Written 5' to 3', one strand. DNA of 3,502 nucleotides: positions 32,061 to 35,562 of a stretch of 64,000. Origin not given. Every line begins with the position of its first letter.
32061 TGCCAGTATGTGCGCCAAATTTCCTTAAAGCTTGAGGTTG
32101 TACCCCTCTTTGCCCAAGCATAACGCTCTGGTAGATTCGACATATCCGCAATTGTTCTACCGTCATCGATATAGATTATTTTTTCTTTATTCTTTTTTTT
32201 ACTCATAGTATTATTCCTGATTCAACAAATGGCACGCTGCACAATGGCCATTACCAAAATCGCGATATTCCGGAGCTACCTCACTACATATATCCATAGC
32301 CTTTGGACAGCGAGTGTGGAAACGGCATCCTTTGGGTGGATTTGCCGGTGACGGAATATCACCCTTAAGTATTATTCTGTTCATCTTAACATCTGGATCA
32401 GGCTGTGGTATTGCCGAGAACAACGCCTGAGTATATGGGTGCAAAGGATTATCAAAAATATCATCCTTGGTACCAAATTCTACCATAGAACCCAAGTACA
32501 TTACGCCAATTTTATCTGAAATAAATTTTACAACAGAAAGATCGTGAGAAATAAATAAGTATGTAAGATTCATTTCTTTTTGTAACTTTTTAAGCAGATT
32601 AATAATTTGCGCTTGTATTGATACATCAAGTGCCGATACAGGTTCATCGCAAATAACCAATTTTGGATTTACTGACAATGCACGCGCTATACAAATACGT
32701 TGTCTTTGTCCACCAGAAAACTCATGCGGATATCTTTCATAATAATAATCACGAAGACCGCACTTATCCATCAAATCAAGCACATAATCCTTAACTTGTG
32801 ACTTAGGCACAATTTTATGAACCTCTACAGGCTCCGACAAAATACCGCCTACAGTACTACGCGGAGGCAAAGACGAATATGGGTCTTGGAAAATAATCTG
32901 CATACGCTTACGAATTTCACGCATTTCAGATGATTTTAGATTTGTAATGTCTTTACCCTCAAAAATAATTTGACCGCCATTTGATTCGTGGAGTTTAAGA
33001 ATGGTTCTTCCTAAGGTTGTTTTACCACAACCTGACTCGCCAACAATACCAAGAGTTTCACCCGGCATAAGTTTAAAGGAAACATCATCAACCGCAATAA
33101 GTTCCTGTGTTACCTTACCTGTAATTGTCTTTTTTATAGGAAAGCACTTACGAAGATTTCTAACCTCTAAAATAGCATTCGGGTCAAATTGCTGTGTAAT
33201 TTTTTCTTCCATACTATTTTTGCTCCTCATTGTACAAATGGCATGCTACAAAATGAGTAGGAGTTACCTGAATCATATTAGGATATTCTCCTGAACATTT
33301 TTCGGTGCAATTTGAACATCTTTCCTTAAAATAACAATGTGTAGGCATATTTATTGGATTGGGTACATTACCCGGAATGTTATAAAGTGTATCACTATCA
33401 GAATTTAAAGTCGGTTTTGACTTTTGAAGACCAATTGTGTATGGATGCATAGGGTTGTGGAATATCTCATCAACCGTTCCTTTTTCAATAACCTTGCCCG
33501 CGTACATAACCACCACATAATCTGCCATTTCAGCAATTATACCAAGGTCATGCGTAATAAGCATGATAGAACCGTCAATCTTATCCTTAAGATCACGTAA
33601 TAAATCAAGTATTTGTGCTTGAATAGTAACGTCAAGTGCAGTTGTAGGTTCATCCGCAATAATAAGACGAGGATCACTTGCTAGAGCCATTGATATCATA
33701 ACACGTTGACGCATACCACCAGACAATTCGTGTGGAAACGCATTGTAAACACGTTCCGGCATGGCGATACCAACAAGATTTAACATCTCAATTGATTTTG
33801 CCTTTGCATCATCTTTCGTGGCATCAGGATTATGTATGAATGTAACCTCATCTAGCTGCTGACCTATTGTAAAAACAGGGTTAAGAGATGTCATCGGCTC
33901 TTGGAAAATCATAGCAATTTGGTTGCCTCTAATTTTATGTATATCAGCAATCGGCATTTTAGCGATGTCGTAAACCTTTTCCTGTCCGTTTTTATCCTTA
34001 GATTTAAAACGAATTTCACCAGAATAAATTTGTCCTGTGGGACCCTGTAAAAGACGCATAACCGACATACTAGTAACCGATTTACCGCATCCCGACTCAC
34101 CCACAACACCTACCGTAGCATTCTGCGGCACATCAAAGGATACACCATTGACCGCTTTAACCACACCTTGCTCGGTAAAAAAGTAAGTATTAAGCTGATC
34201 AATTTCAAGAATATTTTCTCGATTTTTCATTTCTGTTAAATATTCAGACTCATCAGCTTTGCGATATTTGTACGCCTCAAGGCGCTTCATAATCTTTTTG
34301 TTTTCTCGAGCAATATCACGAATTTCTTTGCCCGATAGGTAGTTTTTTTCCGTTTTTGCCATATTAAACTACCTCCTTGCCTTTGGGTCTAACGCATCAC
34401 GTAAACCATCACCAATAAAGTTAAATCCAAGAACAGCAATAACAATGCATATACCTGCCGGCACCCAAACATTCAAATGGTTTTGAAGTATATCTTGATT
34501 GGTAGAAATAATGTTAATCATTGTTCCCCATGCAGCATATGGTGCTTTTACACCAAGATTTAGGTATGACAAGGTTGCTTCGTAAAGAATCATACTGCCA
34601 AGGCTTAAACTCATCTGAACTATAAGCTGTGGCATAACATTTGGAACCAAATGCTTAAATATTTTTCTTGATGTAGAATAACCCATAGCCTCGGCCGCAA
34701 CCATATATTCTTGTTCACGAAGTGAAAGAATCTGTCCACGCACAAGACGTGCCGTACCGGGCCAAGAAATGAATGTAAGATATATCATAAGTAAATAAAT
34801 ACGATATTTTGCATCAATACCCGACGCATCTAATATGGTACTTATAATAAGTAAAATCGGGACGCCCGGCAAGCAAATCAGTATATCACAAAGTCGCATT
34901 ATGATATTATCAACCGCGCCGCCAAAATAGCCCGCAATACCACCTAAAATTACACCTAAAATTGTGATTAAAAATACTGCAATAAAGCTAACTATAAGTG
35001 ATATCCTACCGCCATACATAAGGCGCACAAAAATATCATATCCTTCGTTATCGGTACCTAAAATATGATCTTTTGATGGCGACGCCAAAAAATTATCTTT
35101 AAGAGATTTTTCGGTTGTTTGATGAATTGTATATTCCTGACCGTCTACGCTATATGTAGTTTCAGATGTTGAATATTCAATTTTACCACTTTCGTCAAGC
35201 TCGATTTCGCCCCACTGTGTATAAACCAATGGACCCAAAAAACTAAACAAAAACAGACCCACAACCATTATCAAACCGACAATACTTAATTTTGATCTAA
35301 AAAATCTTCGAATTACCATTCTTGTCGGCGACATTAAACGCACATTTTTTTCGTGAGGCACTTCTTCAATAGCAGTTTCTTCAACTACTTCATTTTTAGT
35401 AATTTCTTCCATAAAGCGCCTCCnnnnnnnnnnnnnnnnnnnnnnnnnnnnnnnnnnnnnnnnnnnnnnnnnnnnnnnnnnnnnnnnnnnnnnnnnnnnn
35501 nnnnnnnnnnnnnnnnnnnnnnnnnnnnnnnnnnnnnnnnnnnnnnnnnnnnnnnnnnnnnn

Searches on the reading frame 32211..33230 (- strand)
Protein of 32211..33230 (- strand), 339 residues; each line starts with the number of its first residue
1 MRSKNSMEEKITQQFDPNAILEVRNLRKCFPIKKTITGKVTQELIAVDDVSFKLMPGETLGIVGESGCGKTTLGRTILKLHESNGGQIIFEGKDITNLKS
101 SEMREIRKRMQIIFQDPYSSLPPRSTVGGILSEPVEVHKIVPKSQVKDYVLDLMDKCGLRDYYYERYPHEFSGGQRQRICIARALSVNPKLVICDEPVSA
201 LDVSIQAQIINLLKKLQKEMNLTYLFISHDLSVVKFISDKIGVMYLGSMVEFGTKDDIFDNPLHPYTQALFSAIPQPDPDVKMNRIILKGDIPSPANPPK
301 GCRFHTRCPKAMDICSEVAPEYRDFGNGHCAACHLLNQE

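Call 67: search_protein_families(library=pfam, proteins=[window:32211-33230:-], max_evalue=0.00001)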
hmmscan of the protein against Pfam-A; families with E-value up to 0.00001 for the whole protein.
window:32211-33230:- (339 aa): 3 families
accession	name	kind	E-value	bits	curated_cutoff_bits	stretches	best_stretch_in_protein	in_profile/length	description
PF00005.33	ABC_tran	-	1.1e-32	113.9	25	1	48-198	2-136/137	ABC transporter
PF08352.17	oligo_HPY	-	1.9e-22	79.8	27.1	1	250-315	1-65/65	Oligopeptide/dipeptide transporter, C-terminal region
PF13304.12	AAA_21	-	7.4e-06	26.7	27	0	160-233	227-302/304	AAA domain, putative AbiEii toxin, Type IV TA system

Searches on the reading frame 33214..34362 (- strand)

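Call 67: search_protein_families(library=pfam, proteins=[window:33214-34362:-], max_evalue=0.00001)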
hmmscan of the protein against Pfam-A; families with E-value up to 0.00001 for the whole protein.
window:33214-34362:- (382 aa): 2 families
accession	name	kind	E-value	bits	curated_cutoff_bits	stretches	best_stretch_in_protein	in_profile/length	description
PF00005.33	ABC_tran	-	6.4e-25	88.8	25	1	72-241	2-137/137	ABC transporter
PF08352.17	oligo_HPY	-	3.3e-19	69.5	27.1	1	292-356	1-65/65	Oligopeptide/dipeptide transporter, C-terminal region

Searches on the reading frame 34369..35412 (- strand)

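Call 67: search_protein_families(library=pfam, proteins=[window:34369-35412:-], max_evalue=0.00001)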
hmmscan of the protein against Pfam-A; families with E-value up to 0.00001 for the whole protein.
window:34369-35412:- (347 aa): 2 families
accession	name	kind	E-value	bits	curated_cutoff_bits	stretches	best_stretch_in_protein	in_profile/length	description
PF00528.27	BPD_transp_1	-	7.8e-32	110.9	26.4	1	153-347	1-184/184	Binding-protein-dependent transport system inner membrane component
PF12911.12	OppC_N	-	2.6e-09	37.3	23.9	1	28-65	1-40/53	N-terminal TM domain of oligopeptide transport permease C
